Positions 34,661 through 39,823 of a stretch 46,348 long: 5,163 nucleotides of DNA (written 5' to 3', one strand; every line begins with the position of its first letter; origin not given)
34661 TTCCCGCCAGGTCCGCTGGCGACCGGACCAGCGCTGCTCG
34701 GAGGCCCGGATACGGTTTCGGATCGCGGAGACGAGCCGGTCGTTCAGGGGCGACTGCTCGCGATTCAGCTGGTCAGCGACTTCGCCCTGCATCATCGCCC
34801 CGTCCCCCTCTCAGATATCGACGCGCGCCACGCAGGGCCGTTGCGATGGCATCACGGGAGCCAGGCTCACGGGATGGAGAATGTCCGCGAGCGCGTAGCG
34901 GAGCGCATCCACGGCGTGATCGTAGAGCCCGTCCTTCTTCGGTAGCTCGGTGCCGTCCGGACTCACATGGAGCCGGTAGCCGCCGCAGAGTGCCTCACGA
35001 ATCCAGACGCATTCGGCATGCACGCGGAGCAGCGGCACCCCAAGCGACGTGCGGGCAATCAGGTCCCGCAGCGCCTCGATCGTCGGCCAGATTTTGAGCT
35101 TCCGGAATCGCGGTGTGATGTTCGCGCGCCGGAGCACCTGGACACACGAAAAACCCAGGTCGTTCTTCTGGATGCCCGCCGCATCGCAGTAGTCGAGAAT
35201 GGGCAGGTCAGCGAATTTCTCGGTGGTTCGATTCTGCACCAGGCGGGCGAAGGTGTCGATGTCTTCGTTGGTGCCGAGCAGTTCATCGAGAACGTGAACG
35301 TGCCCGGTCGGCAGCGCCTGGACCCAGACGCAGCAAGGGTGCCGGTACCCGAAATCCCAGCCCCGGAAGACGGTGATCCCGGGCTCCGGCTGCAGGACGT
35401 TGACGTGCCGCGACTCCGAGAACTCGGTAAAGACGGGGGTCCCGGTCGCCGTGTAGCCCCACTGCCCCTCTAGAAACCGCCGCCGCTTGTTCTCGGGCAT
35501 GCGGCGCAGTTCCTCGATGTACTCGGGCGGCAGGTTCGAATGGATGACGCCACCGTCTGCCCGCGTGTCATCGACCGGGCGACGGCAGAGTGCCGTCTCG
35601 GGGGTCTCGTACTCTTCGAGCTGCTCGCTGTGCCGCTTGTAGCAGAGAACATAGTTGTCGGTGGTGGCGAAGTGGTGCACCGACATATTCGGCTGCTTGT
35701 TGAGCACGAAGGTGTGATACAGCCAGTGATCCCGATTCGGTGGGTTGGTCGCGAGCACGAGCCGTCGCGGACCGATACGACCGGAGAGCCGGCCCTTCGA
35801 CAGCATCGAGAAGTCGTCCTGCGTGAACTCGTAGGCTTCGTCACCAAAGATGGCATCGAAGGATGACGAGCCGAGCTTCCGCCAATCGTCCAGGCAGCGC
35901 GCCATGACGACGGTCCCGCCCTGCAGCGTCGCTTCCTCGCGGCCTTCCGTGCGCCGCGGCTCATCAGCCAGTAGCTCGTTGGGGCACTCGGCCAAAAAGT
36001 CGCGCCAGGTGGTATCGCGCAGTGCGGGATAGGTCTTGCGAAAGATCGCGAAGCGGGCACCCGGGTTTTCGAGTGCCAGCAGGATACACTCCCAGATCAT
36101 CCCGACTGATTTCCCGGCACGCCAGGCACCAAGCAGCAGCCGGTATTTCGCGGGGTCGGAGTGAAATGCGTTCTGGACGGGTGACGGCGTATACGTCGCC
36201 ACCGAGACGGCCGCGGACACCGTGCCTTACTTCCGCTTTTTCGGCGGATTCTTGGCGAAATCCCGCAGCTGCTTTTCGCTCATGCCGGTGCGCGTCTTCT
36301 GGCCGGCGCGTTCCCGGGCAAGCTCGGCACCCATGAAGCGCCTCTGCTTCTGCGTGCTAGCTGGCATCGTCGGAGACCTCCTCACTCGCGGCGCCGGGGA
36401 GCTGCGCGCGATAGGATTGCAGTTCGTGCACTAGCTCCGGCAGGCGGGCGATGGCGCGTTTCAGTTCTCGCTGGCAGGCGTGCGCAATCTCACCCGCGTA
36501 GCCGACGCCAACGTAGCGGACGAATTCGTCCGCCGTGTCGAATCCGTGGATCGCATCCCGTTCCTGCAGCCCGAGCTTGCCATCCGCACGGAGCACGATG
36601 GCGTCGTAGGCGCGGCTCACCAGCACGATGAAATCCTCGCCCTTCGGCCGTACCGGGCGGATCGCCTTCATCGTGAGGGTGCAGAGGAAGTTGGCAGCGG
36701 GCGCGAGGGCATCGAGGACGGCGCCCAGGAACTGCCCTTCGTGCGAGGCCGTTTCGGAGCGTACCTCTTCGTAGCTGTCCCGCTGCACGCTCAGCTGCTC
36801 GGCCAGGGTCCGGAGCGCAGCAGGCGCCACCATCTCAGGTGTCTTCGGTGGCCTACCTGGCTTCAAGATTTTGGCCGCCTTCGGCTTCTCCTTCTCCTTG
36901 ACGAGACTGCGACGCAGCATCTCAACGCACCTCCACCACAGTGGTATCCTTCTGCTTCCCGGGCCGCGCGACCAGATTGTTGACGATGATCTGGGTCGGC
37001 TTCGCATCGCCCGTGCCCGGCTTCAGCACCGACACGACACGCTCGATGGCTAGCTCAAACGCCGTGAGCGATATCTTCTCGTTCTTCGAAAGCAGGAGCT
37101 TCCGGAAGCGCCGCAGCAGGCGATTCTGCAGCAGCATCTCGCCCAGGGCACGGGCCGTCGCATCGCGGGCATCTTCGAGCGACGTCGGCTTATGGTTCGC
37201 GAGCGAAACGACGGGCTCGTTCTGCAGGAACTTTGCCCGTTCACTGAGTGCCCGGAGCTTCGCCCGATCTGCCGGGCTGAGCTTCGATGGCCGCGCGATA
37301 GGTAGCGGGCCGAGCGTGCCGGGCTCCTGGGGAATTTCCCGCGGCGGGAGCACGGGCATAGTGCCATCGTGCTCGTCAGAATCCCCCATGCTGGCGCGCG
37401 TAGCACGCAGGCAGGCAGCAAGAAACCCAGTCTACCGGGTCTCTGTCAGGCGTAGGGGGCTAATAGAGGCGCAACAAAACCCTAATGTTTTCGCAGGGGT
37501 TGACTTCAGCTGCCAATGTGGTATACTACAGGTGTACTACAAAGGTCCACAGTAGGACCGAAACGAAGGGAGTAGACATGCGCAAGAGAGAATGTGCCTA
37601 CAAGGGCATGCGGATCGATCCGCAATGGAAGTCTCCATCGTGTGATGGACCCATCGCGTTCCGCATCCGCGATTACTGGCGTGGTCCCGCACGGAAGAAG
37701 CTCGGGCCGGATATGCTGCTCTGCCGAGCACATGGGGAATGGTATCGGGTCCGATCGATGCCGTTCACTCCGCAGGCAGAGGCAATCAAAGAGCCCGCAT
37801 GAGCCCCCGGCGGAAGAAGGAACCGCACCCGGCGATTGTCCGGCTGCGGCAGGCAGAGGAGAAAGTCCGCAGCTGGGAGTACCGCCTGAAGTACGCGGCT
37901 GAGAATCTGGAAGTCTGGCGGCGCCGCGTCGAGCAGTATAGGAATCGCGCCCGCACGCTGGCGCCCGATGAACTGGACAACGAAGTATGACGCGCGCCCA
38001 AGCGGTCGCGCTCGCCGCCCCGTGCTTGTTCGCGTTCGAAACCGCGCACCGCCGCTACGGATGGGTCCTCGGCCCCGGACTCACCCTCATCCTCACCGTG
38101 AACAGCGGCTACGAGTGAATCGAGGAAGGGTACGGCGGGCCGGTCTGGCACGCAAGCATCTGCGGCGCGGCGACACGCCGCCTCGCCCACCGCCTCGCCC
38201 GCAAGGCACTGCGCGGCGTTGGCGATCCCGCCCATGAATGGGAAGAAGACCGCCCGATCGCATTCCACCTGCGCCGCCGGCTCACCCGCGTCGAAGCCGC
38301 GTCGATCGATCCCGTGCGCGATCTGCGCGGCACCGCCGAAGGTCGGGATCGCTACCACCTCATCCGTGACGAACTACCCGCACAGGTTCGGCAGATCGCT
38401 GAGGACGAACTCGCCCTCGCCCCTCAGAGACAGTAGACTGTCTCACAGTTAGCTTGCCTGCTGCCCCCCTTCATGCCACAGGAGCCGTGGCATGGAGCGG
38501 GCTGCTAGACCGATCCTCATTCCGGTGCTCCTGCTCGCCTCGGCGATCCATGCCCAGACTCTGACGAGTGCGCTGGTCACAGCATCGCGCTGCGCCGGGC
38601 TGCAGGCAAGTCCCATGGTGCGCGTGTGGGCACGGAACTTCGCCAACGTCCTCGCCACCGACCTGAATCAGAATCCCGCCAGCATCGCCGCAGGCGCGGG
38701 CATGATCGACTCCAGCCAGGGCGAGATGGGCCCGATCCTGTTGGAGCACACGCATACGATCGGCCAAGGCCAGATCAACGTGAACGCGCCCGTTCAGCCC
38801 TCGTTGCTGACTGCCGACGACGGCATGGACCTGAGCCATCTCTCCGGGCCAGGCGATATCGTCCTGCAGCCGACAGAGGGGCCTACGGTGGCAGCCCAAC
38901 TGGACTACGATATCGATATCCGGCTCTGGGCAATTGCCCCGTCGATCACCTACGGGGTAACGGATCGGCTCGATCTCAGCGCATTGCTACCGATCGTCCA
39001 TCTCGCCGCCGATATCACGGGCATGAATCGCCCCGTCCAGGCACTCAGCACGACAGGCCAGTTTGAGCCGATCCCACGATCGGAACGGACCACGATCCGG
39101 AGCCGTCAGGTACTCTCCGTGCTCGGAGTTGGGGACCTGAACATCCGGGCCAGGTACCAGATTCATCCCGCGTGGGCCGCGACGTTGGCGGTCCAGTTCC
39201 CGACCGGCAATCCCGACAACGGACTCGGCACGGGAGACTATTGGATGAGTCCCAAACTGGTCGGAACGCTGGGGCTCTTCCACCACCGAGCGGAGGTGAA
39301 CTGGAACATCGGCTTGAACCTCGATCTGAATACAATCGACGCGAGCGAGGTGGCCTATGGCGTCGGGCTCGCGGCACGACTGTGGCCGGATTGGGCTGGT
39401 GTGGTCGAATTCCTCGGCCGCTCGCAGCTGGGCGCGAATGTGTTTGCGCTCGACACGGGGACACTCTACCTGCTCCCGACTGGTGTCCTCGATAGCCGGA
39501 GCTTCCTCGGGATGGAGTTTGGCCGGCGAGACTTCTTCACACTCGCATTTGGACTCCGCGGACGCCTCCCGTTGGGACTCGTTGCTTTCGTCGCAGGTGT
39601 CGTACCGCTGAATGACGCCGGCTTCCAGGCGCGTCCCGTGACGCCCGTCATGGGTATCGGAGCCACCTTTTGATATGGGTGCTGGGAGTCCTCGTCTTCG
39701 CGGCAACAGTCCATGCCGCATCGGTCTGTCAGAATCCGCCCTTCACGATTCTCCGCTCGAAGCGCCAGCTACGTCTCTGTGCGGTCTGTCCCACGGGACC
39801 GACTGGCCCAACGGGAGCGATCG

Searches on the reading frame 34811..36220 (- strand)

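Call 13: search_protein_families(library=pfam, proteins=[window:34811-36220:-], max_evalue=0.001)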
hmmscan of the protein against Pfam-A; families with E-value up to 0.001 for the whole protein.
window:34811-36220:- (469 aa): 2 families
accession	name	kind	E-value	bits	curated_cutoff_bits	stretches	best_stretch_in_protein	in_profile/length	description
PF04466.19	Terminase_3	-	4e-14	53.1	23.2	1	25-204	3-186/201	Phage terminase large subunit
PF03237.21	Terminase_6N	-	1.5e-05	25.2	22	1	29-259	2-203/215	Terminase large subunit, T4likevirus-type, N-terminal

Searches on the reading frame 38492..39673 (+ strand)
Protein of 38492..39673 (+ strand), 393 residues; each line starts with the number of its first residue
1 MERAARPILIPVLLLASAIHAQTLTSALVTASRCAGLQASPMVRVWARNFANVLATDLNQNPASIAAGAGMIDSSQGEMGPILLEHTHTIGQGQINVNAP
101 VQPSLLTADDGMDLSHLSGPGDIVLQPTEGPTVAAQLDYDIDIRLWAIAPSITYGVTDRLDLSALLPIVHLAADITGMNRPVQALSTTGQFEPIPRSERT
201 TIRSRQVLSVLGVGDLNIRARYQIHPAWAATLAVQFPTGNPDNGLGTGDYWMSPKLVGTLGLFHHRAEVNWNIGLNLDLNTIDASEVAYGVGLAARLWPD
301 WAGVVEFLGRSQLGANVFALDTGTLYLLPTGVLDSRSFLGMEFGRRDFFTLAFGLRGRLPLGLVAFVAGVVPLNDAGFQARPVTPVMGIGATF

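Call 14: search_protein_families(library=pfam, proteins=[window:38492-39673:+], max_evalue=0.001)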
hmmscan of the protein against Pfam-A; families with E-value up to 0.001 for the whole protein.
window:38492-39673:+ (393 aa): 1 family
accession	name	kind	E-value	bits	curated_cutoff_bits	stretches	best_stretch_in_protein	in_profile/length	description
PF13557.12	Phenol_MetA_deg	-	1.4e-07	32.3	22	1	153-350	34-234/242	Putative MetA-pathway of phenol degradation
